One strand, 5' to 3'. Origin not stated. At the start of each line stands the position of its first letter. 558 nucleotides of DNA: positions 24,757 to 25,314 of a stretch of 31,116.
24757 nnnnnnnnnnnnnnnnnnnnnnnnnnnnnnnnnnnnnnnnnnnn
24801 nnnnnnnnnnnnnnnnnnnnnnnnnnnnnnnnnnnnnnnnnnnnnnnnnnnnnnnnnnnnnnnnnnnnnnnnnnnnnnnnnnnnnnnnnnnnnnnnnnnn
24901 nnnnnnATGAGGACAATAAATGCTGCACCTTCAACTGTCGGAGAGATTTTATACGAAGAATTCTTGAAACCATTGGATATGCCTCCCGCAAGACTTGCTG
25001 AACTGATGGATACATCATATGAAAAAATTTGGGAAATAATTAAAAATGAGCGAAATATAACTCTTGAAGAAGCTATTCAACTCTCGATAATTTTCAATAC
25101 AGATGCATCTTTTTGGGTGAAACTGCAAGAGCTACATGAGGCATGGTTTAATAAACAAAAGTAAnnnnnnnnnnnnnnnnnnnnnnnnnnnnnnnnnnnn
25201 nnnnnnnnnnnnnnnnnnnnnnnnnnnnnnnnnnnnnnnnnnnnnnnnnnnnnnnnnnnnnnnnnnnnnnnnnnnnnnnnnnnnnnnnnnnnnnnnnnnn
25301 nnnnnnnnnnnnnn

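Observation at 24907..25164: Orphan HigA-like HTH gene with no partner toxin, positioned at the head of the cargo block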

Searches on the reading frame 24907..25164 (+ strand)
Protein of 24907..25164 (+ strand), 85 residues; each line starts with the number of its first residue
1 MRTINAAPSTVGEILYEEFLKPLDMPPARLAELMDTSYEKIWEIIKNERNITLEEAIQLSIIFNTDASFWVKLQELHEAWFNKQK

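Call 4: search_protein_families(library=pfam, proteins=[window:24907-25164:+], max_evalue=0.1)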
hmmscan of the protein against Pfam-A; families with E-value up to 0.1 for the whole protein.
window:24907-25164:+ (85 aa): 1 family
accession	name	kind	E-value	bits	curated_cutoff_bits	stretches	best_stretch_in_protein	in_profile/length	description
PF01381.28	HTH_3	-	0.027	15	23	1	19-68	4-53/55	Helix-turn-helix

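Call 5: search_protein_families(library=ncbifam, proteins=[window:24907-25164:+], max_evalue=0.1)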
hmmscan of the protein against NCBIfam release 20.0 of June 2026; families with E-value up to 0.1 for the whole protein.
window:24907-25164:+ (85 aa): 1 family
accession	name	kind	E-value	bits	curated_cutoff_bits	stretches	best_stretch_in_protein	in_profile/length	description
TIGR02607.1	antidote_HigA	equivalog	2.1e-18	65.9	47.7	1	7-83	3-79/81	HigA family addiction module antitoxin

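Call 12: find_homologous_proteins(query=window:24907-25161:+, max_evalue=0.00001)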
Query window:24907-25161:+ (85 aa): 40 proteins with E <= 0.00001 among 41 candidates.
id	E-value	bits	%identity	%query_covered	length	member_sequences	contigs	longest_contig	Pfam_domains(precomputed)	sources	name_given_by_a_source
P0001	1.9e-48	179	99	100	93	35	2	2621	-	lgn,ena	-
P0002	5.6e-47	175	99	100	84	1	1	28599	-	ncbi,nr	ncbi:HigA family addiction module antidote protein [Cronobacter sakazakii]|nr:HigA family addiction 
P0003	8.2e-47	174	99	100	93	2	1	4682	-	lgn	-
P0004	3.7e-46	172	94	100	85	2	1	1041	-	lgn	-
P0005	8.7e-46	171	93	100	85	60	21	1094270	-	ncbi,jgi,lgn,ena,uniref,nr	ncbi:HigA family addiction module antitoxin [Klebsiella aerogenes]|jgi:antitoxin HigA-1|uniref:HigA 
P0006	8.9e-45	168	92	100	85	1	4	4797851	-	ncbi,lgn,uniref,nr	ncbi:TPA: HigA family addiction module antidote protein [Salmonella enterica subsp. indica]|uniref:H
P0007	1.6e-44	167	93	100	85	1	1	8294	-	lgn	-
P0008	2.4e-44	166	91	100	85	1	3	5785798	-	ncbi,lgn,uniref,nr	ncbi:HigA family addiction module antitoxin [Enterobacter asburiae]|uniref:HigA family addiction mod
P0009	3.4e-44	166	91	100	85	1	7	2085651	-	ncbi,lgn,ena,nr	ncbi:HigA family addiction module antidote protein [Salmonella enterica]|nr:HigA family addiction mo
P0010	4.1e-44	166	91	100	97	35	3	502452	-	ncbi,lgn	ncbi:HigA family addiction module antitoxin [Klebsiella pneumoniae]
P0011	4.3e-44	166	91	100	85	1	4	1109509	-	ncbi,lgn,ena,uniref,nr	ncbi:TPA: HigA family addiction module antitoxin [Klebsiella quasipneumoniae subsp. similipneumoniae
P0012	6.2e-44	165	89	100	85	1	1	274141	-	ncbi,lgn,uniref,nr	ncbi:HigA family addiction module antitoxin [Erwinia sp. PsM31]|uniref:HigA family addiction module 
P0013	1.1e-43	164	91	100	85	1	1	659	-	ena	-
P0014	1.2e-43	164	94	98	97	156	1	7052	-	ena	-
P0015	1.9e-43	164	92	100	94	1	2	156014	-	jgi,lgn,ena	jgi:putative transposase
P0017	3.3e-43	163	92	98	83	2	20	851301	-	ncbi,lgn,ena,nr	ncbi:TPA: HigA family addiction module antidote protein [Citrobacter freundii]|nr:HigA family addict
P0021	2.0e-41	157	86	100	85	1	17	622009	-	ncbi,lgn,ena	-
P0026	1.2e-35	139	82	98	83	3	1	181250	-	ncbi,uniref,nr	ncbi:HigA family addiction module antitoxin [Pseudescherichia sp.]|uniref:HigA family addiction modu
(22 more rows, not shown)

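Call 16: find_related_loci(query=A1, collection=genome_contigs, flank=6000)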
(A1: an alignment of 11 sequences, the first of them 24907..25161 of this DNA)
Query A1 (85 aa) in genome_contigs; peptide patterns used: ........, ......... (x = any residue, [..] = any of these).
53 stretches matched a pattern; 17 encode a relative of the query (tblastn E <= 1e-3); 17 distinct loci.
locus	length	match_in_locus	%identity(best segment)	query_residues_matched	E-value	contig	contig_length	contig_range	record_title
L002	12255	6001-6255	92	1-85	1e-50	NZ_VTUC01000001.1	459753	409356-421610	Enterobacter vonholyi strain E13 NODE_2_length_459753_cov_48.3205, whole genome shotgun sequence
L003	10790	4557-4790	45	8-85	2e-17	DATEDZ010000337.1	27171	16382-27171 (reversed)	MAG TPA_asm: Polyangiaceae bacterium isolate SMAG_U8720 k141_862791, whole genome shotgun sequence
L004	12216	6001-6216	44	7-78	6e-16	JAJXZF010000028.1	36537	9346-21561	MAG: Deltaproteobacteria bacterium isolate BP7.bin41 NODE_1416_length_36537_cov_4.228261, whole genome shotgun sequence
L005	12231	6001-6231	36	5-81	1e-15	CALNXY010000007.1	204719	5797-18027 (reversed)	MAG: uncultured Caldilineaceae bacterium isolate HOU_bin.0074 genome assembly, contig: contig_7197, whole genome shotgun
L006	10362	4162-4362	46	8-74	1e-15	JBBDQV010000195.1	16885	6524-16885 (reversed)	MAG: Alphaproteobacteria bacterium isolate LejiaC_69_14 Lejia_C_7889_length_16885_cov_8, whole genome shotgun sequence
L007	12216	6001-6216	43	7-78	3e-15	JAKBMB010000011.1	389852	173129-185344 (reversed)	MAG: Deltaproteobacteria bacterium isolate FK3.bin127 NODE_10_length_389852_cov_3.505349, whole genome shotgun sequence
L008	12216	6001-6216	42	7-78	5e-15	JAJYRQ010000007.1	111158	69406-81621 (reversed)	MAG: Deltaproteobacteria bacterium isolate DX1.bin15 NODE_181_length_111158_cov_3.989273, whole genome shotgun sequence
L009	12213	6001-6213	44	8-78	5e-15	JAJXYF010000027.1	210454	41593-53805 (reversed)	MAG: Deltaproteobacteria bacterium isolate BP6.bin67 NODE_69_length_210454_cov_4.839374, whole genome shotgun sequence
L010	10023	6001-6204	43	7-74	2e-14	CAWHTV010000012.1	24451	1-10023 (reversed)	MAG: uncultured delta proteobacterium isolate MFD05705.bin.2.88 genome assembly, contig: contig_80987, whole genome shot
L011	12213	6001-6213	42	8-78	2e-14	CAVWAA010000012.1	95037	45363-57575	MAG: Candidatus Binataceae bacterium isolate MFD03346.bin.3.102 genome assembly, contig: contig_27473, whole genome shot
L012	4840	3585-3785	43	12-78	3e-14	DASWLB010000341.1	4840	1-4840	MAG TPA_asm: Alphaproteobacteria bacterium isolate SMAG_U2937 k141_3140896, whole genome shotgun sequence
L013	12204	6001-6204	41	7-74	3e-14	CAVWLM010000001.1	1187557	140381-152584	MAG: uncultured delta proteobacterium isolate MFD04434.bin.1.44 genome assembly, contig: contig_1084, whole genome shotg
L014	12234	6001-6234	40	8-85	1e-13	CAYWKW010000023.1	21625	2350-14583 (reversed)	MAG TPA_asm: uncultured bacterium isolate SRP200132_co2_218 genome assembly, contig: NODE_1941_length_21625_cov_10.36383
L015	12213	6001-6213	41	8-78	6e-13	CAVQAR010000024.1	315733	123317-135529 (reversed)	MAG: uncultured delta proteobacterium isolate MFD09286.bin.2.47 genome assembly, contig: contig_56798, whole genome shot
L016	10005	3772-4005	36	8-85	3e-12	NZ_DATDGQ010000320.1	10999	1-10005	MAG: Candidatus Binatus sp. isolate SMAG_U256 k141_307220, whole genome shotgun sequence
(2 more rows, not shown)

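Call 22: search_protein_representatives(protein=window:24907-25161:+)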
Query: 85 residues. Proteins with E-value up to 0.001 (for the whole library): 2220; up to 1e-10: 24; up to 1e-30: 1. The best 150 are listed.
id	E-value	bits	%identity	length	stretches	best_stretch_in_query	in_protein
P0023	5.9e-41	154.0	94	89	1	1-79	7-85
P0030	7.7e-27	109.0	90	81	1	1-59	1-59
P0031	5.0e-26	106.4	100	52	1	34-85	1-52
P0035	5.4e-20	87.2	82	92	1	35-85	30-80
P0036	5.0e-19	84.2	91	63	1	1-47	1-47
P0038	4.0e-17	78.1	100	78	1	46-85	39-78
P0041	1.6e-15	73.0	100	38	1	1-38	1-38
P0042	5.7e-15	71.2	43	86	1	2-85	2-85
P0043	8.6e-14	67.5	28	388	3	12-76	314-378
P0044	9.9e-14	67.3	40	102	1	1-84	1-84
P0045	1.1e-13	67.2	34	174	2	11-77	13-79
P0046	1.6e-13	66.6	46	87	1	1-83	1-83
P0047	3.8e-13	65.4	45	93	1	2-81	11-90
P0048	5.9e-13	64.8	25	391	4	12-75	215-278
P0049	2.0e-12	63.1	48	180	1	1-80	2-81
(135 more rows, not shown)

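Call 29: search_protein_families(library=padloc, max_evalue=0.01, proteins=[window:24907-25164:+])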
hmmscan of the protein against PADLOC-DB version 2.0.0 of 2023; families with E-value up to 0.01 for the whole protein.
window:24907-25164:+ (85 aa): 1 family
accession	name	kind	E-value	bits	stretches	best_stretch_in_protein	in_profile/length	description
PDLC04880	PDC-S05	-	0.0021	16.2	0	29-47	31-49/55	-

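Call 35: search_dna_similar(query=window:24907-25161:+, collection=plasmids, mode=protein, max_rows=30, max_evalue=0.001)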
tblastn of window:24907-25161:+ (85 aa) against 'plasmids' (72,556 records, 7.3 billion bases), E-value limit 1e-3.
Records with a match: 412; places in all: 422; records where one place covers at least 80% of the query: 356.
Best place of each record, by identity: <60% 412.
By first word of the organism name: Escherichia 132; Klebsiella 45; Enterobacter 39; Salmonella 21; Rhizobium 15; Sinorhizobium 12; Yersinia 8; Vibrio 8; Citrobacter 7; Azospirillum 5; and 65 more.
By predicted mobility (MOB-suite, as given by PLSDB): non-mobilizable 240; conjugative 103; mobilizable 69.
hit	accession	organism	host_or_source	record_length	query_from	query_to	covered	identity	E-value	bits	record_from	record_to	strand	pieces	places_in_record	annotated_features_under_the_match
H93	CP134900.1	Escherichia coli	Homo sapiens,blood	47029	1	84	99%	48.8%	2e-19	87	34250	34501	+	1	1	HigA family addiction module antitoxin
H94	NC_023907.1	Escherichia coli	Homo sapiens,blood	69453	1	80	94%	51.3%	2e-19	87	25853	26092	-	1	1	HigA family addiction module antitoxin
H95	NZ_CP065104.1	Salmonella enterica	Homo sapiens,cell culture,stool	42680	1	80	94%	51.3%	3e-19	87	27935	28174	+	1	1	HigA family addiction module antitoxin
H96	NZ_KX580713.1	Escherichia coli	-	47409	1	80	94%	51.3%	3e-19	87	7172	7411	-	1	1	HigA family addiction module antitoxin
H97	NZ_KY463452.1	Escherichia coli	Culture,Sewage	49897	1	80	94%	51.3%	3e-19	87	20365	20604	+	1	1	HigA family addiction module antitoxin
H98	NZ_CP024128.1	Escherichia coli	whole organism,clinical patient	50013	1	80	94%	51.3%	3e-19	87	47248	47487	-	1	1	HigA family addiction module antitoxin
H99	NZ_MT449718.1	Escherichia coli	-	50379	1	80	94%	51.3%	3e-19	87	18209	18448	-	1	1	HigA family addiction module antitoxin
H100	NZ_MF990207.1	Escherichia coli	fish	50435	1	80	94%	51.3%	3e-19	87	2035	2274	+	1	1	HigA family addiction module antitoxin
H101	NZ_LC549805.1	Escherichia coli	Homo sapiens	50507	1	80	94%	51.3%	3e-19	87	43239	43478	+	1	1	HigA family addiction module antitoxin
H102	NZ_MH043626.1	Escherichia coli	-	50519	1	80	94%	51.3%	3e-19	87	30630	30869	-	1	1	HigA family addiction module antitoxin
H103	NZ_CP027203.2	Escherichia coli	Culture,Sewage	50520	1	80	94%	51.3%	3e-19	87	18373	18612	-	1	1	HigA family addiction module antitoxin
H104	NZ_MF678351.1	Escherichia coli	Culture,Sewage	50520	1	80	94%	51.3%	3e-19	87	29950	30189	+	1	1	HigA family addiction module antitoxin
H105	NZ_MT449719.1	Escherichia coli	-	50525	1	80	94%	51.3%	3e-19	87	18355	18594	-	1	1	HigA family addiction module antitoxin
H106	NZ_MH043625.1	Escherichia coli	-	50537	1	80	94%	51.3%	3e-19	87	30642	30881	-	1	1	HigA family addiction module antitoxin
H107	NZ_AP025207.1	Escherichia coli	Homo sapiens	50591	1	80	94%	51.3%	3e-19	87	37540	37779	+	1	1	HigA family addiction module antitoxin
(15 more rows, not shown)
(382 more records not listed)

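Call 36: search_dna_similar(query=window:24907-25161:+, collection=phages, mode=protein, max_rows=15, max_evalue=0.001)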
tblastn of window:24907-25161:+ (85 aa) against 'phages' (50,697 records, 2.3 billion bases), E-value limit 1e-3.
Records with a match: 27; places in all: 27; records where one place covers at least 80% of the query: 25.
Best place of each record, by identity: <60% 27.
By first word of the organism name: Klebsiella 11; Serratia 6; Stenotrophomonas 2; Escherichia 2; Gordonia 2; Erwinia 2; Raoultella 1; Bacteriophage 1.
By host as written in the record: Klebsiella pneumoniae 12; Escherichia coli C600 2; Gordonia terrae 3612 2; - 2; Klebsiella pneumoniae K6592 2; Erwinia billingiae 2; Klebsiella pneumoniae ATCC 700603 1; Stenotrophomonas maltophilia 1; and 3 more.
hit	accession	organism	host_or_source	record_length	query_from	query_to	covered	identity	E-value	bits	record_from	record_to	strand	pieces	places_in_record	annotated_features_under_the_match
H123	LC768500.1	Klebsiella phage phiKp_32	Klebsiella pneumoniae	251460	8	84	91%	36.3%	1e-9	58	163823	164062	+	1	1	HigA family addiction module antitoxin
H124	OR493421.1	Klebsiella phage YC1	Klebsiella pneumoniae ATCC 700603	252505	8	84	91%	35.0%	2e-8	55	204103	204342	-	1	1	hypothetical protein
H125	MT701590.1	Klebsiella phage Miami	Klebsiella pneumoniae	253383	8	84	91%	35.0%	3e-8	54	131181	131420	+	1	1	transcriptional regulator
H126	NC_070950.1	Klebsiella phage Miami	Klebsiella pneumoniae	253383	8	84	91%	35.0%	3e-8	54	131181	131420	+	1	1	plasmid antitoxin with HTH domain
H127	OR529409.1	Stenotrophomonas phage BUCTxx100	Stenotrophomonas maltophilia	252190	3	84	96%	31.8%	5e-8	54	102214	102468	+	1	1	hypothetical protein (x2)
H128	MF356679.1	Escherichia phage D6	Escherichia coli C600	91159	1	80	94%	32.5%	1e-9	58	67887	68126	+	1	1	HigA family addiction module anti-toxin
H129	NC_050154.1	Escherichia phage D6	Escherichia coli C600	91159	1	80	94%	32.5%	1e-9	58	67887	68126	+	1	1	plasmid antitoxin with HTH domain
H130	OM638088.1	Stenotrophomonas phage CUB19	Stenotrophomonas maltophilia STM-19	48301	2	78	91%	33.8%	9e-5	44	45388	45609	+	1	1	antidote protein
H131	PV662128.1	Raoultella phage VB_ZK_P1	Raoultella ornithinolytica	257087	8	84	91%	33.8%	1e-8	55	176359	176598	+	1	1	VBZKP1_200: hypothetical protein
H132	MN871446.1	Klebsiella phage KpLz-2_45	Klebsiella pneumoniae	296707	8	84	91%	32.5%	9e-5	44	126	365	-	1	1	transcriptional regulator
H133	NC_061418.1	Klebsiella phage KpLz-2_45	Klebsiella pneumoniae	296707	8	84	91%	32.5%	9e-5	44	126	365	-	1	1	plasmid antitoxin with HTH domain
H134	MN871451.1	Serratia phage KpYy_2_45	Klebsiella pneumoniae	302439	8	84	91%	32.5%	9e-5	44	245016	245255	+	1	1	record has no annotation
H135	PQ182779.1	Klebsiella phage vB_kp_MJ359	Klebsiella pneumoniae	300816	8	84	91%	32.5%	9e-5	44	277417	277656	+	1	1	CII-like regulator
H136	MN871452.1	Serratia phage KpZh_1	Klebsiella pneumoniae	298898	8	84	91%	32.5%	1e-4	44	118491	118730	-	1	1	record has no annotation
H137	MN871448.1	Serratia phage KpSz_1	Klebsiella pneumoniae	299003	8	84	91%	32.5%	1e-4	44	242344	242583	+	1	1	record has no annotation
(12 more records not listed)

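Call 37: get_annotated_region(hit=H98, flank=6000)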
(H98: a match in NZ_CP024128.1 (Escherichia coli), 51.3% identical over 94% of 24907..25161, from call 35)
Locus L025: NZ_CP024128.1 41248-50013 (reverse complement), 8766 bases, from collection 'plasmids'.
description: Escherichia coli strain 14EC001 plasmid p14EC001a, complete sequence
organism: Escherichia coli (NCBI taxid 562)
taxonomy: Bacteria; Pseudomonadota; Gammaproteobacteria; Enterobacterales; Enterobacteriaceae; Escherichia; Escherichia coli
host: -; source: whole organism,clinical patient; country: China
typing (MOB-suite, as given by PLSDB): conjugative; replicon IncP; relaxase MOBP; mating-pair formation MPF_T
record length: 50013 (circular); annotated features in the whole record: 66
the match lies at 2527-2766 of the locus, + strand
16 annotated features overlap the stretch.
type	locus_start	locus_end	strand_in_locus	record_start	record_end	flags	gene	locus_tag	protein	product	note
CDS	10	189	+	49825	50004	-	-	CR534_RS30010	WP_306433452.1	single-stranded DNA-binding protein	-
CDS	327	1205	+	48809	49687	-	trfA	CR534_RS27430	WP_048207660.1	plasmid replication initiator TrfA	-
CDS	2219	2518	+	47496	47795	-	-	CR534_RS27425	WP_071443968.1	type II toxin-antitoxin system RelE/ParE family toxin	-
CDS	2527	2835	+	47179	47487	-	-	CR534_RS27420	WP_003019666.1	HigA family addiction module antitoxin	-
CDS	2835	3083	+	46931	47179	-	-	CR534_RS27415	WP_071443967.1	antirestriction protein ArdR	-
CDS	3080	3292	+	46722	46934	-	-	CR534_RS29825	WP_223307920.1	hypothetical protein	-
CDS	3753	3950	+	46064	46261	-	-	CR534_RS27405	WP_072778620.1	DUF905 family protein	-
CDS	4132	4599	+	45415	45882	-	-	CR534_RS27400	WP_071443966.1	antirestriction protein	-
CDS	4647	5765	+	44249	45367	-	-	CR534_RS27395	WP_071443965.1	protein klcB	-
CDS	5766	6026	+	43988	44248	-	-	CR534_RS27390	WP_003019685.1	KorC protein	-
CDS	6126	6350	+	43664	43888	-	-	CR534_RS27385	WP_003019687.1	DUF2688 domain-containing protein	-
CDS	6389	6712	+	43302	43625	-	kleE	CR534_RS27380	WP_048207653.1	KleE stable inheritance protein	-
CDS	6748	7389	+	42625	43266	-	-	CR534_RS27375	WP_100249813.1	klaC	-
CDS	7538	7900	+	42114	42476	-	-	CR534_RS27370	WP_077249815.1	TrfB-related DNA-binding protein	-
CDS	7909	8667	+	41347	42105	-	-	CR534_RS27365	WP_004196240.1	ParA family protein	-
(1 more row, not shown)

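Call 38: get_annotated_region(hit=H93, flank=4000)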
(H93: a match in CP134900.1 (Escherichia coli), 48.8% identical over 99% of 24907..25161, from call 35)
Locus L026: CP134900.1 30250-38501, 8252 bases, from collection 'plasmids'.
description: Escherichia coli strain 3797 plasmid pMB3565_2, complete sequence
organism: Escherichia coli (NCBI taxid 562)
taxonomy: Bacteria; Pseudomonadota; Gammaproteobacteria; Enterobacterales; Enterobacteriaceae; Escherichia; Escherichia coli
host: -; source: Homo sapiens,blood; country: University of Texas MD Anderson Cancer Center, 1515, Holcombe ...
typing (MOB-suite, as given by PLSDB): conjugative; replicon rep_cluster_1368; relaxase MOBP; mating-pair formation MPF_T
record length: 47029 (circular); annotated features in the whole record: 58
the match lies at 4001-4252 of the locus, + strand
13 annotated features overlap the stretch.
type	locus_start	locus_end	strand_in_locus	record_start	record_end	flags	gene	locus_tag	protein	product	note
CDS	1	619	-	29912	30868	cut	trbB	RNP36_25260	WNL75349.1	P-type conjugative transfer ATPase TrbB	-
CDS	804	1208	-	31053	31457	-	-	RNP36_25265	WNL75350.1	transcriptional regulator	-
CDS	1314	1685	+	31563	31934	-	ssb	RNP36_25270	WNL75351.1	single-stranded DNA-binding protein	-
CDS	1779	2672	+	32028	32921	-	trfA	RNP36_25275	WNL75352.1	plasmid replication initiator TrfA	-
CDS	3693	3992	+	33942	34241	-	-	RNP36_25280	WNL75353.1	type II toxin-antitoxin system RelE/ParE family toxin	-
CDS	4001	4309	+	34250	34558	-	-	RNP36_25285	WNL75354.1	HigA family addiction module antitoxin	-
CDS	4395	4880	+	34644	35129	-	-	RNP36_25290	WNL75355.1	hypothetical protein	-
CDS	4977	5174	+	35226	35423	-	-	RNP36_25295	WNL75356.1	DUF905 family protein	-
CDS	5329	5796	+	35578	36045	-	-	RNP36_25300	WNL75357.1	antirestriction protein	-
CDS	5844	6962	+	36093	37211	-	-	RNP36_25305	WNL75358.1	protein klcB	-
CDS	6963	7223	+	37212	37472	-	-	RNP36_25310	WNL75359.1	transcriptional regulator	-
CDS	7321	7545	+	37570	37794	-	-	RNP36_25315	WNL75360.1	DUF2688 domain-containing protein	-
CDS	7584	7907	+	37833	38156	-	kleE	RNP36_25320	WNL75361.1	KleE stable inheritance protein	-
